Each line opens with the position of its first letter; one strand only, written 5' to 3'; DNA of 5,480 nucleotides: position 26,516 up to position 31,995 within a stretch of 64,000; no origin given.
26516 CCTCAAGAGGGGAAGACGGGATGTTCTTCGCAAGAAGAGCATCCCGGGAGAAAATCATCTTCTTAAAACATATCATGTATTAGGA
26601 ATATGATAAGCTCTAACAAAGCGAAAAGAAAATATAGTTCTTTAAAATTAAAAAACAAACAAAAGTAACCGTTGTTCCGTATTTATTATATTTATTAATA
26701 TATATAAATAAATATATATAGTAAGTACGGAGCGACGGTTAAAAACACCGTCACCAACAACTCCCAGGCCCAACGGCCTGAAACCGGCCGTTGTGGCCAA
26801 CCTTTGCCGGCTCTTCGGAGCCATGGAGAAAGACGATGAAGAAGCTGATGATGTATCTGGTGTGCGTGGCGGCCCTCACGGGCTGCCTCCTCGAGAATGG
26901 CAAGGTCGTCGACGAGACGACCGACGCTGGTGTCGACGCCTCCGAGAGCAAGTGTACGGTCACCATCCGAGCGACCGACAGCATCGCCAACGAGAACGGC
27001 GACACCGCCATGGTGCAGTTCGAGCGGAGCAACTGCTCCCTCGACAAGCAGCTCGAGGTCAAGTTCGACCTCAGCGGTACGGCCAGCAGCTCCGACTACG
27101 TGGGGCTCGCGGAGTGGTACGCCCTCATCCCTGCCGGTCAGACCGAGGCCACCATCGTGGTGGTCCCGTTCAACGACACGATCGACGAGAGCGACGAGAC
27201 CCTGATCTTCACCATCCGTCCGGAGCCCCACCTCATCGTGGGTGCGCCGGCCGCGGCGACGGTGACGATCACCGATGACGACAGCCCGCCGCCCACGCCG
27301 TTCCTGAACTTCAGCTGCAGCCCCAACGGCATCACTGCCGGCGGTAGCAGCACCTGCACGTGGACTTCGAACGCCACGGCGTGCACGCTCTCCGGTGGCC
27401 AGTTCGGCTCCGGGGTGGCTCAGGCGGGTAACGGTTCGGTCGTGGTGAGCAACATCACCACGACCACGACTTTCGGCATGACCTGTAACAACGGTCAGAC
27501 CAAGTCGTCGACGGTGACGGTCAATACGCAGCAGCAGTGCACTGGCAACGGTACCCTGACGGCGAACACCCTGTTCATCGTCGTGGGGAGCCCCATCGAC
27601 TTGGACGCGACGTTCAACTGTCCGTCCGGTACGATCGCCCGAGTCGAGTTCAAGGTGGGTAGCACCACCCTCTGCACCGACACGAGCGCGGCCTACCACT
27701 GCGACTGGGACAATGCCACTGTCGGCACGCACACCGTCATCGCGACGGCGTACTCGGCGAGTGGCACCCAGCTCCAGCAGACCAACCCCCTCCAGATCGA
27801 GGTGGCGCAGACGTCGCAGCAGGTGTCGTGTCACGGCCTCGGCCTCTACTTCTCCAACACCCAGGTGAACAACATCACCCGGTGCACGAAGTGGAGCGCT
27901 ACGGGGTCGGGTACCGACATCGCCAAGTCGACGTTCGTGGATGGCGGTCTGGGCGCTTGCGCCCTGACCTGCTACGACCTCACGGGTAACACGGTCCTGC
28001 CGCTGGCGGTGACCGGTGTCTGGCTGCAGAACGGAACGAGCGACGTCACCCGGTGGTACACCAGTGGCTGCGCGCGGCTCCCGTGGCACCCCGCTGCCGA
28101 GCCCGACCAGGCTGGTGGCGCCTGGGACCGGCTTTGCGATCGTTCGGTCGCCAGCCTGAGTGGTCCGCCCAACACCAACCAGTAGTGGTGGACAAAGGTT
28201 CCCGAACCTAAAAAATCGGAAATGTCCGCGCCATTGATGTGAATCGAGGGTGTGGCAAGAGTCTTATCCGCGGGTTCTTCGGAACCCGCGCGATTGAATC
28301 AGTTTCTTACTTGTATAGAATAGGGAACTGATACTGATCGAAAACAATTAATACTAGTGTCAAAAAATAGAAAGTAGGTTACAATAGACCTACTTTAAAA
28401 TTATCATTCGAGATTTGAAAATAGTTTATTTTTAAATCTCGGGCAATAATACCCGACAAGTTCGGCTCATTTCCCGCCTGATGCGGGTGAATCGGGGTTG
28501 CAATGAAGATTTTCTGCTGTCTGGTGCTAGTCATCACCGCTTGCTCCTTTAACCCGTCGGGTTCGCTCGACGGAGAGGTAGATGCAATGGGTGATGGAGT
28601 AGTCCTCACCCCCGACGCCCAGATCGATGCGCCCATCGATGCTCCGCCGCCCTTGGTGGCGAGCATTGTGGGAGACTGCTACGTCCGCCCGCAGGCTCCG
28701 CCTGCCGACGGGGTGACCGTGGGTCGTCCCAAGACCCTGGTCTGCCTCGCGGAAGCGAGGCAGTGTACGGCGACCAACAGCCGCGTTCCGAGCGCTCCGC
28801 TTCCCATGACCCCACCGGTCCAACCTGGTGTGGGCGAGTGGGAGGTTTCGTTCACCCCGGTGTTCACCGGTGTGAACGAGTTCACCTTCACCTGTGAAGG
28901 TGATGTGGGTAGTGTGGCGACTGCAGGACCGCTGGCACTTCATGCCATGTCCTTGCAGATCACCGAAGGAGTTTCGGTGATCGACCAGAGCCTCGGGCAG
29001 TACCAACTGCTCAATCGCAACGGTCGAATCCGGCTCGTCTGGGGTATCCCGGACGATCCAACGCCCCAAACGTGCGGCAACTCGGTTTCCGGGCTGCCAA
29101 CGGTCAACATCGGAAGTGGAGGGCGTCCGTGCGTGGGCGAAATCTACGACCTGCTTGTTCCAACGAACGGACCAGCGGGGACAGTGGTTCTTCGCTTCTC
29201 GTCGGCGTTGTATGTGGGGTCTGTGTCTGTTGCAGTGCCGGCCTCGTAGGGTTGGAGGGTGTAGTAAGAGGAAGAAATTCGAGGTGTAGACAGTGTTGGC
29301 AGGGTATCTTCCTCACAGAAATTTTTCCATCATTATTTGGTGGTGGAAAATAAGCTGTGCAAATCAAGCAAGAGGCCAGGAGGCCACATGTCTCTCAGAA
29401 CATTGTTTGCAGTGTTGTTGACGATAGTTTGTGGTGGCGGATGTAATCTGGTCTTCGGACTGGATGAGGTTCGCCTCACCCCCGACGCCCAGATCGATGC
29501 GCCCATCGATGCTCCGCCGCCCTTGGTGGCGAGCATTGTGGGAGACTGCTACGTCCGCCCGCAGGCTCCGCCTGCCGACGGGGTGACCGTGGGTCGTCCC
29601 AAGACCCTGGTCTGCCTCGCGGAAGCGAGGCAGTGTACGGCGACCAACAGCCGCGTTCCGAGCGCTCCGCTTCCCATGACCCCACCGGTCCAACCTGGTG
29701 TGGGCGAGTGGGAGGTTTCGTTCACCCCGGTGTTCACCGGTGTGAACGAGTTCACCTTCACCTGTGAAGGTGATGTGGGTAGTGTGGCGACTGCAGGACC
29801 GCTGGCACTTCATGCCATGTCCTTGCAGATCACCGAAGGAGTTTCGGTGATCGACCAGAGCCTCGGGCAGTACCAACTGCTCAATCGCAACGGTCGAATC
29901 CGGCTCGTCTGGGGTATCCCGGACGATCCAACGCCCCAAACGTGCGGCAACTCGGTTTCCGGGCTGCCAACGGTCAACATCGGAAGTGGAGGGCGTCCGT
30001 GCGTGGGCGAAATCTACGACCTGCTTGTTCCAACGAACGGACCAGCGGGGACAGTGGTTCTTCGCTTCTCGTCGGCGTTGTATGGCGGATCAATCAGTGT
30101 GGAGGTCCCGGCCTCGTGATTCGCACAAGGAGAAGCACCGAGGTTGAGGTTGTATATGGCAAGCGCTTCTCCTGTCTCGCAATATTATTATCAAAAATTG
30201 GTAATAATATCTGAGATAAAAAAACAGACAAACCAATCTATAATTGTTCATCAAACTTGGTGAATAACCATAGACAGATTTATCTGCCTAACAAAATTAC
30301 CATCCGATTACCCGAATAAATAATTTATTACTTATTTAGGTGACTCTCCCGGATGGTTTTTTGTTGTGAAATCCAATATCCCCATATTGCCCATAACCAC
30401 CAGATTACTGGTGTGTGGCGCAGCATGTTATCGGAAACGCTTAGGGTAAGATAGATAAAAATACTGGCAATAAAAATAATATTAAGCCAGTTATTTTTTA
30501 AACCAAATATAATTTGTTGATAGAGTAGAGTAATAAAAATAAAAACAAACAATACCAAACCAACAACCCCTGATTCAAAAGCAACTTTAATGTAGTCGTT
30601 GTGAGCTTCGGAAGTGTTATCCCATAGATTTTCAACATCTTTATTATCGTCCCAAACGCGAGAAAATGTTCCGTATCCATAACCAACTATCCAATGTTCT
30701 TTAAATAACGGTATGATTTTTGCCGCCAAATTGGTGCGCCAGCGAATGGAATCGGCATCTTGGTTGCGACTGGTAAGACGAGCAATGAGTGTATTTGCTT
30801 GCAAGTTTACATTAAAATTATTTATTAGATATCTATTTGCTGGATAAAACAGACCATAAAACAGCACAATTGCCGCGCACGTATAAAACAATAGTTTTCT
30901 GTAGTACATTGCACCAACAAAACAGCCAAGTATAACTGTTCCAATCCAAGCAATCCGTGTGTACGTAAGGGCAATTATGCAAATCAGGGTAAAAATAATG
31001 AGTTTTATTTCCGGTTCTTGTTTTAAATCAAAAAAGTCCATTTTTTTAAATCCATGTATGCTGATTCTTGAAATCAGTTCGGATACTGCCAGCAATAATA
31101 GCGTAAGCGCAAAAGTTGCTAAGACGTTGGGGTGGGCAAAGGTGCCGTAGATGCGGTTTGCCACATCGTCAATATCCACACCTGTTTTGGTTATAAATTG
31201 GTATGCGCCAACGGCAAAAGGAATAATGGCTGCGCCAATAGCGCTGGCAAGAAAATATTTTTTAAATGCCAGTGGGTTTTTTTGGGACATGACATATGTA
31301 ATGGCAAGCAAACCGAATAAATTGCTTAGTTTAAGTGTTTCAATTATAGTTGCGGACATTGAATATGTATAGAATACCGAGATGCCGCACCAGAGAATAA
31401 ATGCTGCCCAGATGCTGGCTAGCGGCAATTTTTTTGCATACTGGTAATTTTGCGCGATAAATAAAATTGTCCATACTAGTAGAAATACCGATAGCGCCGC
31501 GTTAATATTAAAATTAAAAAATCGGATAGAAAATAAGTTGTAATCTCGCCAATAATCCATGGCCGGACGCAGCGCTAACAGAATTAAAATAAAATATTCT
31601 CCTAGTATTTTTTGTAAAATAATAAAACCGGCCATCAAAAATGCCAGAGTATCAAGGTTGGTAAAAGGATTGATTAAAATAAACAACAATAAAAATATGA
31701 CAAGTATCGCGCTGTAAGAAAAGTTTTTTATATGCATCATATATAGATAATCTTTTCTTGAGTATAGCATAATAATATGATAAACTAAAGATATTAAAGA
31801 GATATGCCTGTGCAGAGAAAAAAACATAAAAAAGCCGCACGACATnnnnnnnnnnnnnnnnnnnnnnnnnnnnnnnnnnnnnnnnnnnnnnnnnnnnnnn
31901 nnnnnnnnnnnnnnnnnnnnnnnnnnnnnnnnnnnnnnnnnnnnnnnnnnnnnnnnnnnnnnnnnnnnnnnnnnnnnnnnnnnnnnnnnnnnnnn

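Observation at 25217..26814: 357-bp intergenic cassette present twice, packed with GNRA hairpins, inverted repeats and an AT-rich core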

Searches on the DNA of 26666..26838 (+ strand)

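Call 71: build_rna_model(alignment_id=A9, structure=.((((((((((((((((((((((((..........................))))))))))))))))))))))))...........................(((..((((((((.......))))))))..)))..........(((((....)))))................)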
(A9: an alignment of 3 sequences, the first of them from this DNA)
Model R2 built from alignment A9 (3 sequences, 175 columns); structure: as given.
model positions 166; base pairs 40; branch points 2; effective number of sequences 0.96; information 0.589 bits per position. Calibrated on 0.2 Mb of random sequence (short: E-values are rough).
structure used (alignment columns):
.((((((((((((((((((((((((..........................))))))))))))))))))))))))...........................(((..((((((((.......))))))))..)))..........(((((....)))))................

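Call 72: search_with_rna_model(model_id=R2, sources=[window, L004, L006, L008, L009, L010, L013, L017, L019, L016, L018], max_evalue=1, make_alignment=false)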
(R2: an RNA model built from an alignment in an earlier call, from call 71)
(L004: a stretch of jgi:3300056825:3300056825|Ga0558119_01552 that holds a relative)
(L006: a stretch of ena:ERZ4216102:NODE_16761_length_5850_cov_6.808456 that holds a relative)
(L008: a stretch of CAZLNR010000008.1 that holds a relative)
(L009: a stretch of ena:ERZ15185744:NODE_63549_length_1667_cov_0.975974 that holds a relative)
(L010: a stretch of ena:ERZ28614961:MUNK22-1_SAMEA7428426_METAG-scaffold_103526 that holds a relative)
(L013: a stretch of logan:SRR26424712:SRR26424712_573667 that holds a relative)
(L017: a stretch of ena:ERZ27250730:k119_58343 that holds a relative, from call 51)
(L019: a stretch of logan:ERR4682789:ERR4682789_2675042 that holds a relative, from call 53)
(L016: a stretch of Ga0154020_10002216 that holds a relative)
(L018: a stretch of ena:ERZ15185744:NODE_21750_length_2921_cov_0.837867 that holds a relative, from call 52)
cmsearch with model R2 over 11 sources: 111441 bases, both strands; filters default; matches with E-value up to 1: 29.
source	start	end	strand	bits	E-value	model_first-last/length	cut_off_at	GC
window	26666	26838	+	198.4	1.2e-45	1-166/166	no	0.43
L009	544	706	+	183.6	4.6e-42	1-166/166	no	0.43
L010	1073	1235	+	183.6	4.6e-42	1-166/166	no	0.43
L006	2683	2842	+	179.1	5.5e-41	1-166/166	no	0.47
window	25425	25598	+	172.2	2.5e-39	1-166/166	no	0.43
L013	1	147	+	135.8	1.6e-30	7-166/166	5'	0.48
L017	1090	1255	+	134.3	3.6e-30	1-166/166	no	0.46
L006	3890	4034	+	127.7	1.4e-28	1-166/166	no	0.48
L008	1822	1966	-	127.7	1.4e-28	1-166/166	no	0.48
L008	3025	3169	-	127.7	1.4e-28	1-166/166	no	0.48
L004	9817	9995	+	114.7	1.9e-25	1-166/166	no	0.44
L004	11043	11221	+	114.7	1.9e-25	1-166/166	no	0.44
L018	1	107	+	105.4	3.3e-23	57-166/166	5'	0.58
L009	545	611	-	48.4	1.8e-09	2-68/166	no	0.24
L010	1074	1140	-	48.4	1.8e-09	2-68/166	no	0.24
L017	1065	1153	-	45.9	7.2e-09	1-166/166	no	0.26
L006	2650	2746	-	41.6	7.8e-08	1-166/166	no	0.26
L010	1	48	+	40.7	1.3e-07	119-166/166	5'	0.56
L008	3109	3184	+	33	9.4e-06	1-166/166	no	0.25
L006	3862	3950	-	32.5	1.2e-05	1-166/166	no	0.22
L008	1906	1994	+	32.5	1.2e-05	1-166/166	no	0.22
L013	1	55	-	27.7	0.00018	1-63/166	3'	0.27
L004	13677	13785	+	25.7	0.00055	1-166/166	no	0.35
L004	9818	9899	-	24.5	0.0011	2-68/166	no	0.3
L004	11044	11125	-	24.5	0.0011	2-68/166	no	0.3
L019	243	347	+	21.8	0.0048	1-166/166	no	0.39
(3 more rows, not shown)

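Call 73: search_with_rna_model(model_id=R2, sources=[window, L004, L006, L008, L009, L013, L017, L018], max_evalue=1e-20, make_alignment=true)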
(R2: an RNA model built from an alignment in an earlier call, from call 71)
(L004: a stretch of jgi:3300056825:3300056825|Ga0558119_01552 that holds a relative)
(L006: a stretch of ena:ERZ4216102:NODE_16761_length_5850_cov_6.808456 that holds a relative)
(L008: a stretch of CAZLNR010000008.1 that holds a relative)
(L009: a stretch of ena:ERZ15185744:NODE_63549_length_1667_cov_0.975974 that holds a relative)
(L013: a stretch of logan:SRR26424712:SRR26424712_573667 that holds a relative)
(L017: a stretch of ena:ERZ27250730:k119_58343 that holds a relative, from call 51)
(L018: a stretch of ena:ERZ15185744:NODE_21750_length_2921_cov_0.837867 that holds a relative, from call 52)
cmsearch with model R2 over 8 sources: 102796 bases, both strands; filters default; matches with E-value up to 1e-20: 12.
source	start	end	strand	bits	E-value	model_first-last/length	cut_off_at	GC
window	26666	26838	+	198.4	1.1e-45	1-166/166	no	0.43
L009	544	706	+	183.6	4.3e-42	1-166/166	no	0.43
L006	2683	2842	+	179.1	5.1e-41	1-166/166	no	0.47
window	25425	25598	+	172.2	2.3e-39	1-166/166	no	0.43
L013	1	147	+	135.8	1.4e-30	7-166/166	5'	0.48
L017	1090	1255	+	134.3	3.3e-30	1-166/166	no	0.46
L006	3890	4034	+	127.7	1.3e-28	1-166/166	no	0.48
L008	1822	1966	-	127.7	1.3e-28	1-166/166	no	0.48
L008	3025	3169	-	127.7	1.3e-28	1-166/166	no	0.48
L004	9817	9995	+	114.7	1.7e-25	1-166/166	no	0.44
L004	11043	11221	+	114.7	1.7e-25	1-166/166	no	0.44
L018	1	107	+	105.4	3.1e-23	57-166/166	5'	0.58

Alignment A10: 12 matches aligned to the model, 210 columns, each read 5' to 3' on its own strand. Consensus structure (alignment columns), stored with it:
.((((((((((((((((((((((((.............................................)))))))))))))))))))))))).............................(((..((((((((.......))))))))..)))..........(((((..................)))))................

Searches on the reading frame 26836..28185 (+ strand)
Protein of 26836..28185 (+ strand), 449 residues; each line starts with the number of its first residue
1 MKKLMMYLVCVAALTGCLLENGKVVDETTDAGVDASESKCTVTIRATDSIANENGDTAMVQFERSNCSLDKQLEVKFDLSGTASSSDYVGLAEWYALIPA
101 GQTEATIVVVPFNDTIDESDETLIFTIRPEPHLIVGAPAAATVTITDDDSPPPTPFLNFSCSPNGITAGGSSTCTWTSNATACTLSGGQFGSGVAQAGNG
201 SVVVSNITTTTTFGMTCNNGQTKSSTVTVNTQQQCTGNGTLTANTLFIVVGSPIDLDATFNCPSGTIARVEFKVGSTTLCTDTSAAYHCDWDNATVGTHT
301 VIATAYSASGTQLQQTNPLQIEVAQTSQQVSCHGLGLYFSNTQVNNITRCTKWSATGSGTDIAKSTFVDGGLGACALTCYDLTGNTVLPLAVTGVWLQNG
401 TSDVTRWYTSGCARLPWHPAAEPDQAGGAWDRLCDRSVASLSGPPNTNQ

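Call 9: search_protein_families(library=pfam, proteins=[window:26836-28185:+], max_evalue=0.01)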
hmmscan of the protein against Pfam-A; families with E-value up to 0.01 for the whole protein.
window:26836-28185:+ (449 aa): 2 families
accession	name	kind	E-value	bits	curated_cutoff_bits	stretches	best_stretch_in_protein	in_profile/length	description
PF17957.7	Big_7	-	2.4e-09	38.2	24.1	1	249-301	15-68/70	Bacterial Ig domain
PF03160.20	Calx-beta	-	0.00051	20.5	27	1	40-149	6-119/119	Calx-beta domain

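Call 50: find_homologous_proteins(query=window:26836-28185:+, max_evalue=0.001)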
Query window:26836-28185:+ (449 aa): 21 proteins with E <= 0.001 among 8000 candidates.
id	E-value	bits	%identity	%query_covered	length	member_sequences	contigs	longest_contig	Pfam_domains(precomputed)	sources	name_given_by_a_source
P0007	3.7e-295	997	99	100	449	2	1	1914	PF17957.8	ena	-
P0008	4.9e-263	891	90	98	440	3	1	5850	PF17957.8,PF03160.21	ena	-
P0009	1.4e-194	665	69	100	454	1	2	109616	PF17957.8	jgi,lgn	jgi:hypothetical protein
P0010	3.2e-155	536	58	99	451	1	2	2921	PF17957.8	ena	-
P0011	1.5e-90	322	44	99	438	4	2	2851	PF17957.8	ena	-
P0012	5.1e-88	314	64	54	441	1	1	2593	PF17957.8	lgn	-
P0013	8.4e-40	155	34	30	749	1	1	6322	PF16132.12,PF03160.21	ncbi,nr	ncbi:MAG: hypothetical protein NT154_28325, partial [Verrucomicrobia bacterium]|nr:hypothetical prot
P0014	8.8e-40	155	37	19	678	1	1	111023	PF16283.11,PF24063.3,PF03160.21,PF06713.18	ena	-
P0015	1.1e-39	155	42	26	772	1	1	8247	PF21027.4,PF22352.3,PF00801.27,PF03160.21,PF02010.22,PF18911.7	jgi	jgi:hypothetical protein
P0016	1.0e-25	109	47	13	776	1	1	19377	PF07495.20,PF17957.8,PF14686.13,PF13750.13,PF24421.2,PF00028.24,PF06832.19,PF19077.7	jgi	jgi:hypothetical protein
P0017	4.4e-22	97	32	27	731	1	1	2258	PF03160.21,PF00149.34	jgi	jgi:hypothetical protein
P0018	4.6e-22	97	47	16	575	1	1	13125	PF12869.14,PF03160.21,PF20898.2,PF06974.19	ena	-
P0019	2.4e-12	65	34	17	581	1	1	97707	PF03160.21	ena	-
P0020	3.2e-7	48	27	27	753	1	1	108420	PF03160.21,PF14240.12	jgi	jgi:hypothetical protein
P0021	1.6e-6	46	36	26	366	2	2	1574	PF03160.21,PF01965.31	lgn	-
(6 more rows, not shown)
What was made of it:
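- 26836..28185 (+): Island gene 3: a 449-aa lipoprotein with Big_7 and a weak Calx-beta match. Calls 9, 50.
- Tried and rejected: Full-length homologues of gene 3 are likewise limited to the clade (call 50).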

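Call 51: find_encoding_contigs(protein=P0011, flank=10000, max_places=4)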
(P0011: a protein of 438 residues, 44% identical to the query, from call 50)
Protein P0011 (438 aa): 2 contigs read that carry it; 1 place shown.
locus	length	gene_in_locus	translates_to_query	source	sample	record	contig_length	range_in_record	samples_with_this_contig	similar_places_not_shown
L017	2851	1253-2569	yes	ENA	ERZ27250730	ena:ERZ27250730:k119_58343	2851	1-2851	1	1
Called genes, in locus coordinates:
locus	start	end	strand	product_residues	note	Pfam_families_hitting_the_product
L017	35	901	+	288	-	-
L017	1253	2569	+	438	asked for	PF17957:Big_7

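Call 52: find_encoding_contigs(protein=P0010, flank=10000, max_places=4)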
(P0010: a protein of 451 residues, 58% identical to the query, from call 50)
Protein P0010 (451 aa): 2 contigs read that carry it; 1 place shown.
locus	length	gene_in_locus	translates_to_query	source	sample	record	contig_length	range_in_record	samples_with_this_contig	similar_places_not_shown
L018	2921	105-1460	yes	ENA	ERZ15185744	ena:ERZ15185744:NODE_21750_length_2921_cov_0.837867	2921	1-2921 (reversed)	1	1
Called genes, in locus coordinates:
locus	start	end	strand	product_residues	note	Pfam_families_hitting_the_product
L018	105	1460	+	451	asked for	PF17957:Big_7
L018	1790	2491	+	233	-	-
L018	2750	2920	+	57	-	?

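Call 53: find_encoding_contigs(protein=P0012, flank=10000, max_places=4)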
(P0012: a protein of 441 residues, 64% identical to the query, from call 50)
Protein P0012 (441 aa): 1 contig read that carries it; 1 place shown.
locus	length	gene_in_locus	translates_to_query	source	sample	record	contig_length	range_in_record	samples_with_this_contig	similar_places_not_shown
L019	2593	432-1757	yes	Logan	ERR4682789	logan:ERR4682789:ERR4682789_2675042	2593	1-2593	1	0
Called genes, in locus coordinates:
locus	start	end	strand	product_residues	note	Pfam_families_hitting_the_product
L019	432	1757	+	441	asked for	PF17957:Big_7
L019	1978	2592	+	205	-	?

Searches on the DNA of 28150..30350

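Call 76: search_with_rna_model(model_id=R1, source=window, start=28150, end=30350, max_evalue=1, filters=off, show_alignments=2)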
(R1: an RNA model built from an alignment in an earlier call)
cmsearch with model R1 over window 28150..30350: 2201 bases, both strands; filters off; matches with E-value up to 1: 18.
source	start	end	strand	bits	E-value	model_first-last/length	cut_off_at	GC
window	28205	28342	+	23.9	4.9e-06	1-154/154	no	0.46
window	28355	28452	+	19.6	5.9e-05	1-154/154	no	0.26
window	29247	29360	+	12.8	0.0035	1-154/154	no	0.43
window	30081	30219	+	10.7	0.012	1-154/154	no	0.45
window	28742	28763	+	8.4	0.046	74-95/154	no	0.73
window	29612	29633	+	8.4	0.046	74-95/154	no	0.73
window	30228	30346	-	8.2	0.051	1-154/154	no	0.3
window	28796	28912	+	7.8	0.068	1-154/154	no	0.6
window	29666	29782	+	7.8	0.068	1-154/154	no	0.6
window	28298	28332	-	7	0.11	107-145/154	no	0.31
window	28398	28512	-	6.8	0.12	1-154/154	no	0.39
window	29032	29059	+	6.1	0.19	71-98/154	no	0.68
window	29902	29929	+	6.1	0.19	71-98/154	no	0.68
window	30230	30281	+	5.2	0.31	100-152/154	no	0.29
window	28806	28907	-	4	0.63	1-154/154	no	0.59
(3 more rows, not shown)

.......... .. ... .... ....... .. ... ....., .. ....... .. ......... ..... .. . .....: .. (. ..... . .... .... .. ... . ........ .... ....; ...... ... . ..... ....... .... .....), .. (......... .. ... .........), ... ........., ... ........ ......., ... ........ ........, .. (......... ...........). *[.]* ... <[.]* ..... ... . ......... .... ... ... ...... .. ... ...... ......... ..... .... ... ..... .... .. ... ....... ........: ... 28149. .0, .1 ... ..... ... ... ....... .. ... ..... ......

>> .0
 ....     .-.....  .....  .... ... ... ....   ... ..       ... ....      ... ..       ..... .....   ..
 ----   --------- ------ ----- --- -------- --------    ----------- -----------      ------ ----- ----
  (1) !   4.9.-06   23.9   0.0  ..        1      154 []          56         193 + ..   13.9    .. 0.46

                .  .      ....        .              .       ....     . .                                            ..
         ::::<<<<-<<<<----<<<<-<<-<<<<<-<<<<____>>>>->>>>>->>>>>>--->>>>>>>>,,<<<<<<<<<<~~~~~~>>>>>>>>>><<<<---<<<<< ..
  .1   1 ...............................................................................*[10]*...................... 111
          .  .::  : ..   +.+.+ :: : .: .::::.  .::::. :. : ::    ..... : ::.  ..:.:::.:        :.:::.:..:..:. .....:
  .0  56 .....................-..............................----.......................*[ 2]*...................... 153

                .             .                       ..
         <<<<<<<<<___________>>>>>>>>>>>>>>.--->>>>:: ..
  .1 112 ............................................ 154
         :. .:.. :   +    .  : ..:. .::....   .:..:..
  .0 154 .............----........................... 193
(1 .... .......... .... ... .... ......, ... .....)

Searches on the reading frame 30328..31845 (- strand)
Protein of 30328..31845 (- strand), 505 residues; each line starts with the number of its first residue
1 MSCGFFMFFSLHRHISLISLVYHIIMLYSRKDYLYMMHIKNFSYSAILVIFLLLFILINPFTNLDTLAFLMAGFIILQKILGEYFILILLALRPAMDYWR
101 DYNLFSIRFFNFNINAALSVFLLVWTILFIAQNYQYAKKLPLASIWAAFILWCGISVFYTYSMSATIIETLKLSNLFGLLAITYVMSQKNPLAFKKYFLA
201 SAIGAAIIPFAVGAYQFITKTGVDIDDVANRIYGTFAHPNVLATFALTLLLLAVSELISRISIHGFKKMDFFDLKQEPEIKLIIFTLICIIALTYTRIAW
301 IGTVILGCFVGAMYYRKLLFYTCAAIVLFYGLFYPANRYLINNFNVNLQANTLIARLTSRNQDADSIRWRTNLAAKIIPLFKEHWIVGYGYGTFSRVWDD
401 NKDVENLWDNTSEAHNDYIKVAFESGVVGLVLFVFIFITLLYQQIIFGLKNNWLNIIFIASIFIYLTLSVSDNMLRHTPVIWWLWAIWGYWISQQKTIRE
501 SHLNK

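Call 9: search_protein_families(library=pfam, proteins=[window:30328-31845:-], max_evalue=0.01)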
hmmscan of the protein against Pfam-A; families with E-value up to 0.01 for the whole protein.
window:30328-31845:- (505 aa): 1 family
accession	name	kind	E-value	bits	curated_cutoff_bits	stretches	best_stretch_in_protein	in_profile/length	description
PF04932.20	Wzy_C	-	1.4e-21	77.3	31.7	1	283-434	2-149/149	O-Antigen ligase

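Call 14: find_encoding_contigs(protein=window:30328-31845:-, flank=10000, max_places=10)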
Protein window:30328-31845:- (505 aa): no gene with exactly this product is on record in the collection.
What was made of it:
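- Tried and rejected: Looking up the Wzy-like neighbour by exact sequence: not on record (call 14).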
